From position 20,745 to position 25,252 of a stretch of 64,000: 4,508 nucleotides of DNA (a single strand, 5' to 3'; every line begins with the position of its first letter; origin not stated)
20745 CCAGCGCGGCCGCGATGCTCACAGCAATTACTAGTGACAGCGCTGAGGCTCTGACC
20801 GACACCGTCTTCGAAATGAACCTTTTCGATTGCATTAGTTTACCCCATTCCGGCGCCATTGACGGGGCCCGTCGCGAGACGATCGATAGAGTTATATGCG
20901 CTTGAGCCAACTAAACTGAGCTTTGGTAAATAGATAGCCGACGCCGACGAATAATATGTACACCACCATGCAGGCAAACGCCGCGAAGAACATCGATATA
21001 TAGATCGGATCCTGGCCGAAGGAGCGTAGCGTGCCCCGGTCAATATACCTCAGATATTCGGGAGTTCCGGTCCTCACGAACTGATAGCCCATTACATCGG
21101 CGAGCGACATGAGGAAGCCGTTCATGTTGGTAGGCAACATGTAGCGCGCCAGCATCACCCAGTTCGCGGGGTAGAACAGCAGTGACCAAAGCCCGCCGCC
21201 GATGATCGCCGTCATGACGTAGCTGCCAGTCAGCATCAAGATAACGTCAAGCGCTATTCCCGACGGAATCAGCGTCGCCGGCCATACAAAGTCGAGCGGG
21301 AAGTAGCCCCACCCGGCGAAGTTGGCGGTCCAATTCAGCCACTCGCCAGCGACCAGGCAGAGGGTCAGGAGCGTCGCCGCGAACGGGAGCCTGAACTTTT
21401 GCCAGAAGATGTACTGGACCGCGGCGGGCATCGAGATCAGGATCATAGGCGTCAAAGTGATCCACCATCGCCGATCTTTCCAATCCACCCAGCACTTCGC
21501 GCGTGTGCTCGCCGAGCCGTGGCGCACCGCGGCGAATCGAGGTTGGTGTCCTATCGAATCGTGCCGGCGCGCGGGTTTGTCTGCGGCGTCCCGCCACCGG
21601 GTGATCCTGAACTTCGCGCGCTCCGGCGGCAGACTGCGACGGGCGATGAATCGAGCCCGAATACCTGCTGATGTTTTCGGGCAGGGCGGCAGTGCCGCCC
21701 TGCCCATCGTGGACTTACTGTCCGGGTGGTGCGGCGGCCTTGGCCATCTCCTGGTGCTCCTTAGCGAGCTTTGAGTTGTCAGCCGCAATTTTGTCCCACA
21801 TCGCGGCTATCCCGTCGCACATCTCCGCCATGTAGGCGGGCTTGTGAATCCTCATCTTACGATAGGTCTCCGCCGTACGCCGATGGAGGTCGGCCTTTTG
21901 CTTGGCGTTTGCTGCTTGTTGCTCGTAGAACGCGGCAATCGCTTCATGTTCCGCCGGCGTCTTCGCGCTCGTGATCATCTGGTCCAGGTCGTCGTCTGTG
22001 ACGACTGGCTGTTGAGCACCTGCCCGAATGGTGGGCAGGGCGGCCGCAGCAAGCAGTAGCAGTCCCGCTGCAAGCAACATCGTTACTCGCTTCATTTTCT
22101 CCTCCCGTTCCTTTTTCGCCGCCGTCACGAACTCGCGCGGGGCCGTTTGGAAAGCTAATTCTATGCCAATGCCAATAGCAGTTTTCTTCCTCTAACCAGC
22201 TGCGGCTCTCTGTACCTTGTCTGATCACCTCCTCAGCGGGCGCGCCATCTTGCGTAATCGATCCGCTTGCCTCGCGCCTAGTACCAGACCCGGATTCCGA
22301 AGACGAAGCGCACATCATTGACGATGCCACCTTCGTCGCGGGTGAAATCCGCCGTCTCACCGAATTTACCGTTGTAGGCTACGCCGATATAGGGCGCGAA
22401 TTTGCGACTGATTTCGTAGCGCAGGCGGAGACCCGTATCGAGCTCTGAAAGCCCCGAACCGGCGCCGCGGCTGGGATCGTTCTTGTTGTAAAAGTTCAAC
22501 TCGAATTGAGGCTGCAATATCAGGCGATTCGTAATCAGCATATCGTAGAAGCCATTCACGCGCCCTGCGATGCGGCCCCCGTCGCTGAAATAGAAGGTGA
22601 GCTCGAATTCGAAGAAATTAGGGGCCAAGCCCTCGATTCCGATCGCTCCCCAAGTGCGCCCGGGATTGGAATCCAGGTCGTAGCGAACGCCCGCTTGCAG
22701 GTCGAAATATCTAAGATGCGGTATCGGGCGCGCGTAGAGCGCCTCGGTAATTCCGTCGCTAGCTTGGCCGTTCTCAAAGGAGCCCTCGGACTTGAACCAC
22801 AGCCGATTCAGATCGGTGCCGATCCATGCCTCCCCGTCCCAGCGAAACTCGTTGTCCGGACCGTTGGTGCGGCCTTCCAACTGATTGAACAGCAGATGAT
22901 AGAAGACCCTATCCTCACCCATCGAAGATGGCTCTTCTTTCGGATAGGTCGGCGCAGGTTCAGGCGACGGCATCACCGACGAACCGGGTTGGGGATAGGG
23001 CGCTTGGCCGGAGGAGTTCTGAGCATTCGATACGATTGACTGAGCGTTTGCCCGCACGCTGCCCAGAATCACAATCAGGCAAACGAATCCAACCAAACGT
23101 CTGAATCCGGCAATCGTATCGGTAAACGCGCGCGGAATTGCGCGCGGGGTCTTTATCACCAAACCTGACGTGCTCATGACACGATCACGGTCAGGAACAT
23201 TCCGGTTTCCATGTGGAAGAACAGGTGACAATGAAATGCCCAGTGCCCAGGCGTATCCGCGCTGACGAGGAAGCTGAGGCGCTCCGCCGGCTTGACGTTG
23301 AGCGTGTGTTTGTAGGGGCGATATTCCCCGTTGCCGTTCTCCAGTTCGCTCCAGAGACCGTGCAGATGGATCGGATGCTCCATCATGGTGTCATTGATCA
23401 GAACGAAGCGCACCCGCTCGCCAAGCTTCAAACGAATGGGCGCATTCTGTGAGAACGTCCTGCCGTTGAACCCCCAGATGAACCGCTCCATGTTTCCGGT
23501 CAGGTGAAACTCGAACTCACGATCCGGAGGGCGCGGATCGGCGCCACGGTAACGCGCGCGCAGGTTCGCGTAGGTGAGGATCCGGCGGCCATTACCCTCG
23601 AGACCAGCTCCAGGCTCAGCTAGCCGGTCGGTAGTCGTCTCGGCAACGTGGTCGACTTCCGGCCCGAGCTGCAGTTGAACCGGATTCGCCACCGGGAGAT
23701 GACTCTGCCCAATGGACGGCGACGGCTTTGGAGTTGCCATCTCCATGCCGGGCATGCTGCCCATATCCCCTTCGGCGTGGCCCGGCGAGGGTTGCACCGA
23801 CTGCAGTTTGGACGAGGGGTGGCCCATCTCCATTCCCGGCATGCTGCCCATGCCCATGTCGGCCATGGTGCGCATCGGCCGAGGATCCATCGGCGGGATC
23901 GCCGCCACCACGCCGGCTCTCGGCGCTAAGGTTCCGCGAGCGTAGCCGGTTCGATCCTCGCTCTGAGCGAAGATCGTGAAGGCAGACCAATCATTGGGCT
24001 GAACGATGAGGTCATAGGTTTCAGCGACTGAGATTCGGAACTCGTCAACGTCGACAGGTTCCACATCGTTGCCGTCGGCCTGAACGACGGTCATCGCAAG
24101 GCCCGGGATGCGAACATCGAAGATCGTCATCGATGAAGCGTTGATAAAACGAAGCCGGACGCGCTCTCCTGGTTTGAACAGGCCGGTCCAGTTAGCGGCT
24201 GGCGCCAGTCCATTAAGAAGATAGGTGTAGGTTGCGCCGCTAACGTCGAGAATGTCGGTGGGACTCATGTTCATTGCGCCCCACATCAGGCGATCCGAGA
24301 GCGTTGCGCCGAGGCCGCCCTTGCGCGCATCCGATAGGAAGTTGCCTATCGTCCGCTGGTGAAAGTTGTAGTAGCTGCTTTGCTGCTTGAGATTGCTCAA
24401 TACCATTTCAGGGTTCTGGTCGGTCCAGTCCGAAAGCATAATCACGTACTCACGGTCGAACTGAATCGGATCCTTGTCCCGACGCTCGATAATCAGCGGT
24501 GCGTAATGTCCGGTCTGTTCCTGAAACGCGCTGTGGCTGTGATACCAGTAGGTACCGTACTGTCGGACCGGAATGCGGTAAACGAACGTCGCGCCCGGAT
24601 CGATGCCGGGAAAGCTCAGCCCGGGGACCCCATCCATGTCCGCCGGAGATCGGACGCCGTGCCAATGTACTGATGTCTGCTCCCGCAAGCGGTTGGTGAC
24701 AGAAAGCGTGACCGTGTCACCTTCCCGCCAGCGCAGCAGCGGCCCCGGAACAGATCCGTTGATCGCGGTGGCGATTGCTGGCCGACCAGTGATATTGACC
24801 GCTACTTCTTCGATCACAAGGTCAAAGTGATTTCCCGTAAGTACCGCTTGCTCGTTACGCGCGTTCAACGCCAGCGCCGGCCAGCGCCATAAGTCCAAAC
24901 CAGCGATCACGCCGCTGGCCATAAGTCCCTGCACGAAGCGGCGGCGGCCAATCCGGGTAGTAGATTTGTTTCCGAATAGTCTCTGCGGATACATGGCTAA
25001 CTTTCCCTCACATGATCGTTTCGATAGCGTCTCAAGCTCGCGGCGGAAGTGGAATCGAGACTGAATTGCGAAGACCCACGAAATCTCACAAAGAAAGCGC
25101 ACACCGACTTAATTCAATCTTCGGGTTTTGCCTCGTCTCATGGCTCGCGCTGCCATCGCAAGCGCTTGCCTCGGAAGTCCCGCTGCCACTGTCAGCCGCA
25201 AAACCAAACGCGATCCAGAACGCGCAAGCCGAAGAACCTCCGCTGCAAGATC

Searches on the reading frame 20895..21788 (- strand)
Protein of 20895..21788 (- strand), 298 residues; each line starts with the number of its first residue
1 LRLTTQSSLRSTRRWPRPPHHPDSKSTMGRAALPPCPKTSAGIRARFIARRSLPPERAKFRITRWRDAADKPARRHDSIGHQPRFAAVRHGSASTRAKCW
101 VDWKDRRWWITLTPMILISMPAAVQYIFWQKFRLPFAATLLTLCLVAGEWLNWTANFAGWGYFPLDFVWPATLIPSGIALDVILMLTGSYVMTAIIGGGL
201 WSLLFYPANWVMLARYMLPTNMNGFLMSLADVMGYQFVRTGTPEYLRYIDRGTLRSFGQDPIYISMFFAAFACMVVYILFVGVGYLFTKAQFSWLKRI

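Call 11: search_protein_families(library=pfam, proteins=[window:20895-21788:-], max_evalue=0.01)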
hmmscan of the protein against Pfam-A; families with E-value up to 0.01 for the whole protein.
window:20895-21788:- (298 aa): 1 family
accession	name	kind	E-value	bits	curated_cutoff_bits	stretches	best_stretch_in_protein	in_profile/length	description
PF02461.21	AMO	-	6.6e-76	255.8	27.5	1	99-292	43-236/238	Ammonia monooxygenase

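Call 12: search_protein_families(library=padloc, proteins=[window:20895-21788:-], max_evalue=0.001)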
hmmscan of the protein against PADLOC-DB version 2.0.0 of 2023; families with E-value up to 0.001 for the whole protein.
window:20895-21788:- (298 aa): 0 families

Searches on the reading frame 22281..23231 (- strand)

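Call 11: search_protein_families(library=pfam, proteins=[window:22281-23231:-], max_evalue=0.01)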
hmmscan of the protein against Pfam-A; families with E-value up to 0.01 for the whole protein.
window:22281-23231:- (317 aa): 1 family
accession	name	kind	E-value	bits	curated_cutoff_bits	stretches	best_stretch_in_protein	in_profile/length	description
PF05275.17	CopB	-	6.5e-81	271.3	27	1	110-317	2-208/208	Copper resistance protein B precursor (CopB)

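Call 12: search_protein_families(library=padloc, proteins=[window:22281-23231:-], max_evalue=0.001)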
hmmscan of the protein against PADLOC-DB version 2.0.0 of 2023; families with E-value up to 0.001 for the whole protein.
window:22281-23231:- (317 aa): 0 families

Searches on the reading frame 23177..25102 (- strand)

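Call 11: search_protein_families(library=pfam, proteins=[window:23177-25102:-], max_evalue=0.01)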
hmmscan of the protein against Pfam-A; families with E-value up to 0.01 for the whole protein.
window:23177-25102:- (642 aa): 3 families
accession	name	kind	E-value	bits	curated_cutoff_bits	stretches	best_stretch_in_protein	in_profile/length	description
PF07732.21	Cu-oxidase_3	-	5.4e-42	143.1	21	1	99-209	4-118/119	Multicopper oxidase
PF07731.20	Cu-oxidase_2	-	1e-31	110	20.4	1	524-641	2-133/137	Multicopper oxidase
PF00394.28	Cu-oxidase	-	4.5e-28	98.8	21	1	218-392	2-152/157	Multicopper oxidase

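Call 12: search_protein_families(library=padloc, proteins=[window:23177-25102:-], max_evalue=0.001)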
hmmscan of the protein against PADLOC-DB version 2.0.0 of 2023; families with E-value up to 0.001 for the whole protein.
window:23177-25102:- (642 aa): 0 families
